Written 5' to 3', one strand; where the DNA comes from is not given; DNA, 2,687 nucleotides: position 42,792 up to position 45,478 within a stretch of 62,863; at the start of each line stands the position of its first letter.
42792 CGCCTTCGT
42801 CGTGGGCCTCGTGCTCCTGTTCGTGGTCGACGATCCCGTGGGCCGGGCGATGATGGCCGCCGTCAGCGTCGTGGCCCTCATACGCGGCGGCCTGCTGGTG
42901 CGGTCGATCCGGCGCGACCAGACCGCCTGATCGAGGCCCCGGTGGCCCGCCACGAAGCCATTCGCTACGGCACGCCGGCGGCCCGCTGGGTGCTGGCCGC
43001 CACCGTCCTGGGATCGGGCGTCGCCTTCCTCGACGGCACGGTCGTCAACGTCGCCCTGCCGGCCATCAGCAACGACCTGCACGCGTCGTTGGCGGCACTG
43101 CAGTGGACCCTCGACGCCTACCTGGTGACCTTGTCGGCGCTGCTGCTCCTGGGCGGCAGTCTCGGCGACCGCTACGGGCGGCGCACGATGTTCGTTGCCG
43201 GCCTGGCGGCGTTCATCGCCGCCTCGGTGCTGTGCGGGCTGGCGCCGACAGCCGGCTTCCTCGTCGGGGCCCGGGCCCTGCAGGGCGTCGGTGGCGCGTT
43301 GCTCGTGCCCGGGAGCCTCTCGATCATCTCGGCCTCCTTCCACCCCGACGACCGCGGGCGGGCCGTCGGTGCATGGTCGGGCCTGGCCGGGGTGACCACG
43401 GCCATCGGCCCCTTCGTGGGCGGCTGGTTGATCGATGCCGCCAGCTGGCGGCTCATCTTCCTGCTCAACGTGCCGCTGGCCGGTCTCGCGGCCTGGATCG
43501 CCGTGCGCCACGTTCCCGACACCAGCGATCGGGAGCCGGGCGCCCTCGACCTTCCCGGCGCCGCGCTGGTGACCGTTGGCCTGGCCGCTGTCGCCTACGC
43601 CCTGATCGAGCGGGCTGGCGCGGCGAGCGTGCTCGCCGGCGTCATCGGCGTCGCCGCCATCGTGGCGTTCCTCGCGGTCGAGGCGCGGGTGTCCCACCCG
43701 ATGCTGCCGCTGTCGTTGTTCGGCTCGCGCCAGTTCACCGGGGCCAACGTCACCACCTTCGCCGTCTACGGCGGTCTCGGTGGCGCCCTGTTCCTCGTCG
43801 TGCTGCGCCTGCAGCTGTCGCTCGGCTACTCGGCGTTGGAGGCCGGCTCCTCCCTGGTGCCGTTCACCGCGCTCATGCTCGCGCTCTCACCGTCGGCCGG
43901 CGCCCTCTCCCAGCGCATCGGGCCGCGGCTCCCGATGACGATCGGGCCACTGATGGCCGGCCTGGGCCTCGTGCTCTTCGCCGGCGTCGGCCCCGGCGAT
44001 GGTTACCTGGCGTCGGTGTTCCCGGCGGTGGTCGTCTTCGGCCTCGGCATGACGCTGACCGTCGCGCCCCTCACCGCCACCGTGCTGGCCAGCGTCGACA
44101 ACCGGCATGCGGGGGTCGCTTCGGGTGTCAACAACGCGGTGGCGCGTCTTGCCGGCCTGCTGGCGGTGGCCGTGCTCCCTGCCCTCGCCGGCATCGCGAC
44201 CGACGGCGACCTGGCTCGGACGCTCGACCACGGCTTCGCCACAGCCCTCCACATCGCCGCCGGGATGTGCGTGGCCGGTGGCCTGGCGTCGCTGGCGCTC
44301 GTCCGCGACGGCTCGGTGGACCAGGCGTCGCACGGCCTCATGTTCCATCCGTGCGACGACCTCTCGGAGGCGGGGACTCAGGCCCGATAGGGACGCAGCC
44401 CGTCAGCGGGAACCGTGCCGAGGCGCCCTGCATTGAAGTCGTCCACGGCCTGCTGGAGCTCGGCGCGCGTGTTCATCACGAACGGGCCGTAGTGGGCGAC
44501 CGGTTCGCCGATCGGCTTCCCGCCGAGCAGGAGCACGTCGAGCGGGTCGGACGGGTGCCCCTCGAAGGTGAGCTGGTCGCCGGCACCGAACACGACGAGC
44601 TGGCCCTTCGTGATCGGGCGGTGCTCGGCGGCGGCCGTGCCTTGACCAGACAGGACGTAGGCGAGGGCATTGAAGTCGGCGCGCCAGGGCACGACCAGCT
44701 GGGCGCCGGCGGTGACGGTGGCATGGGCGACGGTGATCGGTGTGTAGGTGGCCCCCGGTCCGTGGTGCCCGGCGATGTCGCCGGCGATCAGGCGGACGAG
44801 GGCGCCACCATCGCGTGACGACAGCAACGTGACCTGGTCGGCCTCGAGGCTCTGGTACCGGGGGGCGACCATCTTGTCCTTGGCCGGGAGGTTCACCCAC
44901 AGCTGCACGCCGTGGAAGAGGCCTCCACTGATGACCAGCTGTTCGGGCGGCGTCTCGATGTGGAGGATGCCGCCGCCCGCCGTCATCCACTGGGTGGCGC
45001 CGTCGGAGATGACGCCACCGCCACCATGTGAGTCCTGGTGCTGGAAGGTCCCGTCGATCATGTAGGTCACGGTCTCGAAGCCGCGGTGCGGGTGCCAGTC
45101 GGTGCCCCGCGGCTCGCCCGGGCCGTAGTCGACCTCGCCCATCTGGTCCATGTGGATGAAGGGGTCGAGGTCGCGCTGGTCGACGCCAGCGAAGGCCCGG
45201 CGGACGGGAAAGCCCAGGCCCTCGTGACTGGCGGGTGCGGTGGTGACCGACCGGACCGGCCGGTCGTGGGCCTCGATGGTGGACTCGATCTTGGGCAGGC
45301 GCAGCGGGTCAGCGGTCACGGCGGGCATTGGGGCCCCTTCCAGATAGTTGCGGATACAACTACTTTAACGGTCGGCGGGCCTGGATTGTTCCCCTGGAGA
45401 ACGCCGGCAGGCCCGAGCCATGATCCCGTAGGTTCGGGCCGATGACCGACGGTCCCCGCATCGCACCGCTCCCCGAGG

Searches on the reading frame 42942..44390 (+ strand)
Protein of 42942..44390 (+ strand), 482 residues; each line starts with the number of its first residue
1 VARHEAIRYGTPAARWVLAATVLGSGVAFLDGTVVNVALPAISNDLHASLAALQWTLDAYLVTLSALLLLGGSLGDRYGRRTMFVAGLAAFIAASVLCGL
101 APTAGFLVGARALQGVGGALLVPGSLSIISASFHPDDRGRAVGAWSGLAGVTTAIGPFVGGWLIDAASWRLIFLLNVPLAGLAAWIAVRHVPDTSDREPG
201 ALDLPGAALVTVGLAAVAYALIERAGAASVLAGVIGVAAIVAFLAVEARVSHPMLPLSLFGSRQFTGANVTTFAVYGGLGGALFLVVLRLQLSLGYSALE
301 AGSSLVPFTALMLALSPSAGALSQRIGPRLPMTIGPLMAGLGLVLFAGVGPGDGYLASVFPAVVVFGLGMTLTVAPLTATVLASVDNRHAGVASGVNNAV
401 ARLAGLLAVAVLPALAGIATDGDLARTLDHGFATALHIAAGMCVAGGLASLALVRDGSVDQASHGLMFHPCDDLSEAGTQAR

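Call 4: search_protein_families(library=pfam, proteins=[window:42942-44390:+], max_evalue=0.01)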
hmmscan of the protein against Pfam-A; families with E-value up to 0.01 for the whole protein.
window:42942-44390:+ (482 aa): 2 families
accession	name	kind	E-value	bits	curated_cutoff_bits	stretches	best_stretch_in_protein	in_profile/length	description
PF07690.21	MFS_1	-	6.6e-53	180.3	33.4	1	22-408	2-346/347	Major Facilitator Superfamily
PF00083.30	Sugar_tr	-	0.00024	20.6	22.3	1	51-184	46-185/452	Sugar (and other) transporter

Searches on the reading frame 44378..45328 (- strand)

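Call 4: search_protein_families(library=pfam, proteins=[window:44378-45328:-], max_evalue=0.01)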
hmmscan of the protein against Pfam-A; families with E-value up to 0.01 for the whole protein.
window:44378-45328:- (316 aa): 2 families
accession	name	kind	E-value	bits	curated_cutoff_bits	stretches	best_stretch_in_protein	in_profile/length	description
PF02678.22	Pirin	-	1.2e-29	102.9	26.1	1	41-145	3-108/108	Pirin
PF05726.19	Pirin_C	-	2.8e-28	98.8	27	1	201-303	2-102/103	Pirin C-terminal cupin domain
